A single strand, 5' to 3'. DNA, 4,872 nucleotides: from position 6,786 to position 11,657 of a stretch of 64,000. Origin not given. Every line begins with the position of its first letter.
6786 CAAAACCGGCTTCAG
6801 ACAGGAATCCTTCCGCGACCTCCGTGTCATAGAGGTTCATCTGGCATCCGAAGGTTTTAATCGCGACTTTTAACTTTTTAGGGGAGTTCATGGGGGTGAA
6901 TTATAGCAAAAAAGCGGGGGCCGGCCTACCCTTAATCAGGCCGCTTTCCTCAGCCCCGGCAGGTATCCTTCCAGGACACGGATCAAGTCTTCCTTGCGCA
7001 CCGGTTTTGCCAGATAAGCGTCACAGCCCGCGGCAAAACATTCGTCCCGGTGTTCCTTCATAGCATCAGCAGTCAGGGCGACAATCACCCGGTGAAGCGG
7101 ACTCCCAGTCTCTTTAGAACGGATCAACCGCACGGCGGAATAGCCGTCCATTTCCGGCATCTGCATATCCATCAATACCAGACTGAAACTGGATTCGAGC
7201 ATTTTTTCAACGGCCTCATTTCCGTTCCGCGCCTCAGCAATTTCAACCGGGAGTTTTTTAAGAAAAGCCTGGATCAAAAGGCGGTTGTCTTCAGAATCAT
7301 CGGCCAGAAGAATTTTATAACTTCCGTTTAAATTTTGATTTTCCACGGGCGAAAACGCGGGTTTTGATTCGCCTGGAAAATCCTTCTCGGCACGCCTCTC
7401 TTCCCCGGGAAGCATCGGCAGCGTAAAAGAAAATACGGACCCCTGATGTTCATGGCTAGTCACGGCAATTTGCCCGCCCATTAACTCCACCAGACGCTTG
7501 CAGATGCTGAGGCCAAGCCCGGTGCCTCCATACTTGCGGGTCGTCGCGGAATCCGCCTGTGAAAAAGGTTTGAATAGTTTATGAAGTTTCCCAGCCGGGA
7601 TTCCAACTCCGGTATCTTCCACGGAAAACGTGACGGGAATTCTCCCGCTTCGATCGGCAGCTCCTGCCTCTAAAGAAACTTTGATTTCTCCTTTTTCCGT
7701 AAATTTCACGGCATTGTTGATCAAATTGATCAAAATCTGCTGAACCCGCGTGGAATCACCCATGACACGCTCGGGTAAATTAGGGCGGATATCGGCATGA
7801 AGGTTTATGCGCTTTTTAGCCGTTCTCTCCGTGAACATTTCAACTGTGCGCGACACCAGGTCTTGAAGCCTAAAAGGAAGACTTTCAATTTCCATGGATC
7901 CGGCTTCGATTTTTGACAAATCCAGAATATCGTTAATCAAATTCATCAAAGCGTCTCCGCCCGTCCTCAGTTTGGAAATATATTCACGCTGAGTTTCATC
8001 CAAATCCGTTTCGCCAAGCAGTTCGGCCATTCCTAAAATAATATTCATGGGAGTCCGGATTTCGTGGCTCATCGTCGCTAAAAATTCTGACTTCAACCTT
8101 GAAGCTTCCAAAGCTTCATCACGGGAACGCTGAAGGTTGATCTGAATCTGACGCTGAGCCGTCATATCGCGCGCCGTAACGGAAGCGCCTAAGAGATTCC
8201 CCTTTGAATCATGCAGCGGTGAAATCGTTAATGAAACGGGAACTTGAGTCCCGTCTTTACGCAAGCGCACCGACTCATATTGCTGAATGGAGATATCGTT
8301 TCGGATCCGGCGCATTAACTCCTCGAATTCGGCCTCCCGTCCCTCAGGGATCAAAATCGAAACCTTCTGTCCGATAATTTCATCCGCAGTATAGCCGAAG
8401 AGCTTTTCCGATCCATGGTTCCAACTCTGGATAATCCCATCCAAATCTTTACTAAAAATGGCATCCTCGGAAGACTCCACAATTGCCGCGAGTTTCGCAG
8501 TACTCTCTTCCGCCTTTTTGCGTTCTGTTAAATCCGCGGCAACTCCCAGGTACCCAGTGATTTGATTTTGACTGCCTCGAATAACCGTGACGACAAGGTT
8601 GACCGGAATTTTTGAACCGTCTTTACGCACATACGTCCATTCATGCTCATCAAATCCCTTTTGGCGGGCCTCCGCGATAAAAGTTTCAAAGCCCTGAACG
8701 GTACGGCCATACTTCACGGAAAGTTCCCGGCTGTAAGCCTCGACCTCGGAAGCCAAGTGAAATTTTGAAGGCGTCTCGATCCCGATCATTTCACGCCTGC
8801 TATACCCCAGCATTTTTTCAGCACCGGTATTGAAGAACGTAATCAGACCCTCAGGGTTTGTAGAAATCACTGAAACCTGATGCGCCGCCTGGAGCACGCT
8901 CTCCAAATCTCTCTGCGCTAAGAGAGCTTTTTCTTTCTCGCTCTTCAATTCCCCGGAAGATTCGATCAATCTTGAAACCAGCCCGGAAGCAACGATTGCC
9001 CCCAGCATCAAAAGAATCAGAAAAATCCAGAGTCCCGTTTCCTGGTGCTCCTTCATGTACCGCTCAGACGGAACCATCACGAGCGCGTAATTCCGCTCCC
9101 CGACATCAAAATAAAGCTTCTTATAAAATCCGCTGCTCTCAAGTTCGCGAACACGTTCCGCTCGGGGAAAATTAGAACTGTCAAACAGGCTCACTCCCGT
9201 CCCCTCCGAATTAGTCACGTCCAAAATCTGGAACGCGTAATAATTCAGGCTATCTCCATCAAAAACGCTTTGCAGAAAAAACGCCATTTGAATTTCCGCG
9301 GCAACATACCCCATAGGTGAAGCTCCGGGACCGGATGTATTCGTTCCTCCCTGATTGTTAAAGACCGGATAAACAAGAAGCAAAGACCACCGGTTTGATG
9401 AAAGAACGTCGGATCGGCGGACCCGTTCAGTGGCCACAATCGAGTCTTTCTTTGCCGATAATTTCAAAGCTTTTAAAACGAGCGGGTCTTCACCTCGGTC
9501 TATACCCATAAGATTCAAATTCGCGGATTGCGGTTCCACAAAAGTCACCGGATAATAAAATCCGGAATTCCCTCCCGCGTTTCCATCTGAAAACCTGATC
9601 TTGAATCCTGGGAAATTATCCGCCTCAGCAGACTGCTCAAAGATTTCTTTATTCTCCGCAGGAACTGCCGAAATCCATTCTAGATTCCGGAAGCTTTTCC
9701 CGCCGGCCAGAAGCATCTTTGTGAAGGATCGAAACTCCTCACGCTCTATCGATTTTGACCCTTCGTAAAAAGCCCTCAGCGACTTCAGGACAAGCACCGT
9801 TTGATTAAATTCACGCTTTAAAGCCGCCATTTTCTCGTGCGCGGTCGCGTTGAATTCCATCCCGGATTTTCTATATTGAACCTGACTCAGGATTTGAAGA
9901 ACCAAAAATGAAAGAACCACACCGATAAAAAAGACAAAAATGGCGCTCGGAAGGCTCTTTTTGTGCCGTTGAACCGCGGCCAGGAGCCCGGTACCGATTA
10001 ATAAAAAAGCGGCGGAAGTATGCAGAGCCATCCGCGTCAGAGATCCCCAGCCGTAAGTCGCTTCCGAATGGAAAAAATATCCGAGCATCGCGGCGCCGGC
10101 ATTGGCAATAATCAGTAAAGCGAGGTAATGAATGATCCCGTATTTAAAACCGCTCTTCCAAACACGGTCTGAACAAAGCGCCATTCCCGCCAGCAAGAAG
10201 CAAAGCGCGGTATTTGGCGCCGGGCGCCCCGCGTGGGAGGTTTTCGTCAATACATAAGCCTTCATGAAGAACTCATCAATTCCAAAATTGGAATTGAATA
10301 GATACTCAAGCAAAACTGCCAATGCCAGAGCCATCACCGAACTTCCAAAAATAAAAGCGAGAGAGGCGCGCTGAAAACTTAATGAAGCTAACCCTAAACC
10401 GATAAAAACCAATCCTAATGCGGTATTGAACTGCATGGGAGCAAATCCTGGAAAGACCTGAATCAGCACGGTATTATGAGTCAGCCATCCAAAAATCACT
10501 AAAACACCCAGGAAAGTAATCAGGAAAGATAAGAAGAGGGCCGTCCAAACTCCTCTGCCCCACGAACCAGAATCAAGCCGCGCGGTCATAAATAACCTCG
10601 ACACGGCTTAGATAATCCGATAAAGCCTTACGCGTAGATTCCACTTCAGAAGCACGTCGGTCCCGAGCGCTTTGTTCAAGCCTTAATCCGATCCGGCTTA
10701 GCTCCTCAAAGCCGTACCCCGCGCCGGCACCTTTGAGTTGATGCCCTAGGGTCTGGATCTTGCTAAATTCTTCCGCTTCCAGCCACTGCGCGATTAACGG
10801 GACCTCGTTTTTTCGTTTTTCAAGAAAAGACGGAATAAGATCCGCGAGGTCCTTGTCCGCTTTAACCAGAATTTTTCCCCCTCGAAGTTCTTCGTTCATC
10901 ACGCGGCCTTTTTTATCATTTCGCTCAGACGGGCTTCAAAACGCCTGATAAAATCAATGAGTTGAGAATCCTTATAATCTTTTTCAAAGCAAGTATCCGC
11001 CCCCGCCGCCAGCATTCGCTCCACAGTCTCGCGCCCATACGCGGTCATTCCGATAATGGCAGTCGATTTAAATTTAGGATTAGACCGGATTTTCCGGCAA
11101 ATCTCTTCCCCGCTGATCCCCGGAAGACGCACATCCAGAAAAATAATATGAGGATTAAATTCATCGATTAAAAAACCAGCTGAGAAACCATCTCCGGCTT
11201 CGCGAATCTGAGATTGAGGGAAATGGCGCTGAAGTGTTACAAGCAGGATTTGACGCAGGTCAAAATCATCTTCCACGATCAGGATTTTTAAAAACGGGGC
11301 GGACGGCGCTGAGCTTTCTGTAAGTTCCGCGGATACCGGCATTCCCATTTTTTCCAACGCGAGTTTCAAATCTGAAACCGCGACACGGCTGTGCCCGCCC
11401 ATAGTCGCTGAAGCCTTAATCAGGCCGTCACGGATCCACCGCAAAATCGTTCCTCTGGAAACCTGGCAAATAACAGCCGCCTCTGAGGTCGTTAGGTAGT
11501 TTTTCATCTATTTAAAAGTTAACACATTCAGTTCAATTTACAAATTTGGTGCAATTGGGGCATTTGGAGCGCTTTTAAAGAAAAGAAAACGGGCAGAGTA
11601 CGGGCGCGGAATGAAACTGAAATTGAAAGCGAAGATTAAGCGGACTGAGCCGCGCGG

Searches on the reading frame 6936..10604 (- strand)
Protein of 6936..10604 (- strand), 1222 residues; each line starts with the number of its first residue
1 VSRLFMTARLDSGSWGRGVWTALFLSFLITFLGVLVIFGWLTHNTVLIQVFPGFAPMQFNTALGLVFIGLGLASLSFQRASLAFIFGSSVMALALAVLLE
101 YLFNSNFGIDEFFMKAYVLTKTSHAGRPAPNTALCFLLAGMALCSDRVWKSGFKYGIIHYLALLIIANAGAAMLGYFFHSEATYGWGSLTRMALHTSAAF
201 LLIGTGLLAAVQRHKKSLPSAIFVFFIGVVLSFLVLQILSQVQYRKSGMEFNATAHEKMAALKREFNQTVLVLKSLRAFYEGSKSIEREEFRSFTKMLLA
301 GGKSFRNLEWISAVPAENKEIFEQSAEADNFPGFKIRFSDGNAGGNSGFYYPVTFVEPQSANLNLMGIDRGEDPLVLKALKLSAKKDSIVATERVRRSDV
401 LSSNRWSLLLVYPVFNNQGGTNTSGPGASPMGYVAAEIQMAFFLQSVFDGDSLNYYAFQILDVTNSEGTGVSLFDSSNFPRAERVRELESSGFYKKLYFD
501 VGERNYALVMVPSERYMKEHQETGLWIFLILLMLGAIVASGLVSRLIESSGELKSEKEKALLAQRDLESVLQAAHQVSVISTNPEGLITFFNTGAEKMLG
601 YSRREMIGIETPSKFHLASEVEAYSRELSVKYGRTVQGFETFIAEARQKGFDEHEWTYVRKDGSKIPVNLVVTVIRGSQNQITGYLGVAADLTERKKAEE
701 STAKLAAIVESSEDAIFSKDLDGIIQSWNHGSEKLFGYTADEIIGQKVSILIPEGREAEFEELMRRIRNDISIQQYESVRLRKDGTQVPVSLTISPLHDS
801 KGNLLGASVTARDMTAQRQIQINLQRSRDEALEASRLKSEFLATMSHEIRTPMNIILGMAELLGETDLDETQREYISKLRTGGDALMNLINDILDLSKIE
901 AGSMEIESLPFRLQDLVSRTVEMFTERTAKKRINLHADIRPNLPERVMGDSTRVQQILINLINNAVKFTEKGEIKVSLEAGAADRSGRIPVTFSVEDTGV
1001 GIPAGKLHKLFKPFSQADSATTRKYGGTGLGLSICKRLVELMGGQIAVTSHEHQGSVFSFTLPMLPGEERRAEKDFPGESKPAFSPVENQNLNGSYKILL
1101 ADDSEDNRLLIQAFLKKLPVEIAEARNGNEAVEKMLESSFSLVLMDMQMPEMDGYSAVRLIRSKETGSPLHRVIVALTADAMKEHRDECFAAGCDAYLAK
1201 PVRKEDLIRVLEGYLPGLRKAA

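Call 10: search_protein_families(library=pfam, proteins=[window:6936-10604:-], max_evalue=0.001)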
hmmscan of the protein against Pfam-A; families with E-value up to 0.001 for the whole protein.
window:6936-10604:- (1222 aa): 10 families
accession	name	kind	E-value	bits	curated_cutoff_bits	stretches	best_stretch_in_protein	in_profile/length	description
PF13426.13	PAS_9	-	8.5e-34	116.4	27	2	714-816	2-103/103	PAS domain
PF02518.31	HATPase_c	-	3.3e-32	111.7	26.4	1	949-1064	1-109/111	Histidine kinase-, DNA gyrase B-, and HSP90-like ATPase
PF00989.32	PAS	-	4.8e-30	104.3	22.6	2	704-814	2-113/113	PAS fold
PF03924.19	CHASE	-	2.5e-25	89.8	25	1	285-467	2-183/189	CHASE domain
PF08448.16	PAS_4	-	9.2e-23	81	23.1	2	709-819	1-110/110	PAS fold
PF00072.30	Response_reg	-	1.8e-22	80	30.2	1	1098-1211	1-110/111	Response regulator receiver domain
PF00512.31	HisKA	-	3.5e-22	78.7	26.9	1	838-902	2-66/66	His Kinase A (phospho-acceptor) domain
PF08447.18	PAS_3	-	1.6e-11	44.7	25.6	1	727-805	3-83/89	PAS fold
PF13188.13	PAS_8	-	1.8e-08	34.4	21.8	0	704-756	2-51/65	PAS domain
PF24820.1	Diguanyl_cycl_sensor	-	2.8e-07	30.9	28.1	0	709-801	2-100/109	Diguanylate cyclase-like sensor domain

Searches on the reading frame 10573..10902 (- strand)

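Call 10: search_protein_families(library=pfam, proteins=[window:10573-10902:-], max_evalue=0.001)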
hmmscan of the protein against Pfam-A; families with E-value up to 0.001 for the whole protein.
window:10573-10902:- (109 aa): 1 family
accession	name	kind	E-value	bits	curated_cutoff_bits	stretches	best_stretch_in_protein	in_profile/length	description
PF01627.28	Hpt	-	4.2e-08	33.7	24.6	1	25-101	5-81/84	Hpt domain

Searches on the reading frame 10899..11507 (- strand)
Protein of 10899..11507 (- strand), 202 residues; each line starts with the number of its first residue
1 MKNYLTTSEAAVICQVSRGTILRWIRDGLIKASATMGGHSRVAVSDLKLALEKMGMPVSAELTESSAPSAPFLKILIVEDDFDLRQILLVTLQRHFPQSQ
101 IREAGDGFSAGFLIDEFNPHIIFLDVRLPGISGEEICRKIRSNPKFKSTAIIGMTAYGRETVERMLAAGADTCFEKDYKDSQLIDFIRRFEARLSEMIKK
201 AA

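Call 10: search_protein_families(library=pfam, proteins=[window:10899-11507:-], max_evalue=0.001)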
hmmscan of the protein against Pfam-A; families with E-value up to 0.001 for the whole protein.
window:10899-11507:- (202 aa): 2 families
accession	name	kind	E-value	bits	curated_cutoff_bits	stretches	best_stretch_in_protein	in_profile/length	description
PF00072.30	Response_reg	-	9.9e-19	68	30.2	1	75-187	1-110/111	Response regulator receiver domain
PF12728.13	HTH_17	-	8.5e-11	42.4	27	1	4-53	1-49/51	Helix-turn-helix domain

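Call 15: find_encoding_contigs(protein=window:10899-11507:-, flank=10000, max_places=4)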
Protein window:10899-11507:- (202 aa): no gene with exactly this product is on record in the collection.
